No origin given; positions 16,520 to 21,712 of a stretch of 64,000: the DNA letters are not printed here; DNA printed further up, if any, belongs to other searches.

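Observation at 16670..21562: Six tandem lamin-tail domains fused to a duplicated HKD catalytic module, Ca-binding repeats and a tail anchor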

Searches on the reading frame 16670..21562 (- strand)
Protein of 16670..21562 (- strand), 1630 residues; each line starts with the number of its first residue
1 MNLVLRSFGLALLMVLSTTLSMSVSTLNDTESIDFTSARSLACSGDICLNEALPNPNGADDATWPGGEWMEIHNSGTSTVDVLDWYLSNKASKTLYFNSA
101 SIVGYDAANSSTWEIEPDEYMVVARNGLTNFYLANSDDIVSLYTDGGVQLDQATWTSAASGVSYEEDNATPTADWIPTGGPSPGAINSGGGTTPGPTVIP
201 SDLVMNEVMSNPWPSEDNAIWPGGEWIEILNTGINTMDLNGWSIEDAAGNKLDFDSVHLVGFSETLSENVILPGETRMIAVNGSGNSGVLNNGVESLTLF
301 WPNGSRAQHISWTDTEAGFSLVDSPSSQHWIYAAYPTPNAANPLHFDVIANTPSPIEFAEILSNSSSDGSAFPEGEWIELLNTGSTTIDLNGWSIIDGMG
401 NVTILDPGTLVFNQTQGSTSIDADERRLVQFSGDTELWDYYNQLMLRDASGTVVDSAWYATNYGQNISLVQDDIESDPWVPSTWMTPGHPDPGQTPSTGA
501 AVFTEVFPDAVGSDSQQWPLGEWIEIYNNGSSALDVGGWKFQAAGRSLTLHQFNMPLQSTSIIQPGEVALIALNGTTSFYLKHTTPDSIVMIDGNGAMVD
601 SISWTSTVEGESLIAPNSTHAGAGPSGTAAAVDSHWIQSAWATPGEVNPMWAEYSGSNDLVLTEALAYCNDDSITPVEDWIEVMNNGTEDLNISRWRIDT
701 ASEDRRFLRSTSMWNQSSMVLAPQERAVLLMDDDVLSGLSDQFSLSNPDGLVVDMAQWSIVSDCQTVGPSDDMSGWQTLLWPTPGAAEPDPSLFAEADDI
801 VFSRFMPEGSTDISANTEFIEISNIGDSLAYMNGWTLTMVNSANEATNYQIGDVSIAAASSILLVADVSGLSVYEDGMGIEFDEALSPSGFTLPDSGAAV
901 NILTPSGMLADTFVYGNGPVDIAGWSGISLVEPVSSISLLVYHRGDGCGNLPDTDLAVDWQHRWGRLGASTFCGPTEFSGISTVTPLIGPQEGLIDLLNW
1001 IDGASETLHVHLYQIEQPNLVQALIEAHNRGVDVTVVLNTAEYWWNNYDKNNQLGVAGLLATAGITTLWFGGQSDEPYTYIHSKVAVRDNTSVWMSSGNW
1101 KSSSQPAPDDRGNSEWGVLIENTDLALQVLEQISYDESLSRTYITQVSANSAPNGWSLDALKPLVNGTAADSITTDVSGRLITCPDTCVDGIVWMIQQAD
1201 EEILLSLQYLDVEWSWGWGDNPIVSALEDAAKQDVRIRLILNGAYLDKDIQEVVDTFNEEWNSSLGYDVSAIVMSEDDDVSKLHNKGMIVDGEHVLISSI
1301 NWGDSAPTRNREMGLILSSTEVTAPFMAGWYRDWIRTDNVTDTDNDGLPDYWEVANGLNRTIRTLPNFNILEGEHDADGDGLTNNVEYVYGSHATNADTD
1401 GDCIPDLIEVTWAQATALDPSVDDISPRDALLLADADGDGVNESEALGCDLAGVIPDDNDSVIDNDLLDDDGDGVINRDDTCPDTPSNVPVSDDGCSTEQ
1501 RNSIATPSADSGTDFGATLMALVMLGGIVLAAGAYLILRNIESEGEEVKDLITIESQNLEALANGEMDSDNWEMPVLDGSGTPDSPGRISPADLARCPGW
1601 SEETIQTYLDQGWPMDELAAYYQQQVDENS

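Call 4: search_protein_families(library=pfam, proteins=[window:16670-21562:-], max_evalue=0.1)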
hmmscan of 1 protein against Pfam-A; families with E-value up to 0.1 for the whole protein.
window:16670-21562:- (1630 aa): 7 families
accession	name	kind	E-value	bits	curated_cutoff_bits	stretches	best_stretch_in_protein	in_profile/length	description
PF00932.25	LTD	-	3.8e-67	224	34.3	6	495-605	2-108/109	Lamin Tail Domain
PF13091.12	PLDc_2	-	1.8e-34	118.9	27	2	1195-1334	4-132/132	PLD-like domain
PF00614.28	PLDc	-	8.6e-05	22.8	21.9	1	1283-1305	5-27/28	Phospholipase D Active site motif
PF18884.5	TSP3_bac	-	0.00037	20.7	25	1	1342-1357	1-16/22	Bacterial TSP3 repeat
PF17941.7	PP_kinase_C_1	-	0.044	13.8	25.7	1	1005-1086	36-109/167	Polyphosphate kinase C-terminal domain 1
PF14055.11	NVEALA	-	0.079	13.1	27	0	1546-1572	25-52/62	NVEALA protein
PF03495.19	Binary_toxB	-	0.085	13.5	25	0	1342-1354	2-14/78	Clostridial binary toxin B/anthrax toxin PA Ca-binding domain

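Call 5: search_protein_families(library=ncbifam, proteins=[window:16670-21562:-], max_evalue=0.1)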
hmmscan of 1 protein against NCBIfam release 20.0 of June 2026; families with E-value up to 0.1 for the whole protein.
window:16670-21562:- (1630 aa): 7 families
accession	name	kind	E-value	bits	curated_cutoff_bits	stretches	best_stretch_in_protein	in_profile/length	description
NF038319.1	DISARM_DrmC_I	equivalog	2.4e-22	79.6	133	2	1196-1322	103-223/236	DISARM system phospholipase D-like protein DrmC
NF010492.0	PRK13912.1-3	equivalog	1.1e-10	41.3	297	2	992-1103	34-143/178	nuclease NucT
NF010493.0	PRK13912.1-4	equivalog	1.5e-06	28.3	351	1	994-1103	29-136/171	nuclease NucT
NF010491.0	PRK13912.1-2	equivalog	2.6e-06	27.3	225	1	992-1103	36-145/180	nuclease NucT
NF053612.1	anchor_PA1041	equivalog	2.7e-06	27.5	250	1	1469-1507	77-115/236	PA1041 family peptidoglycan-binding anchor lipoprotein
NF010490.0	PRK13912.1-1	equivalog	8.8e-06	25.9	211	1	999-1104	37-128/159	nuclease NucT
NF047639.1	throspo3_MtsD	equivalog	0.001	17.3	800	1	1375-1448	459-522/651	cell-cell cohesion protein MtsD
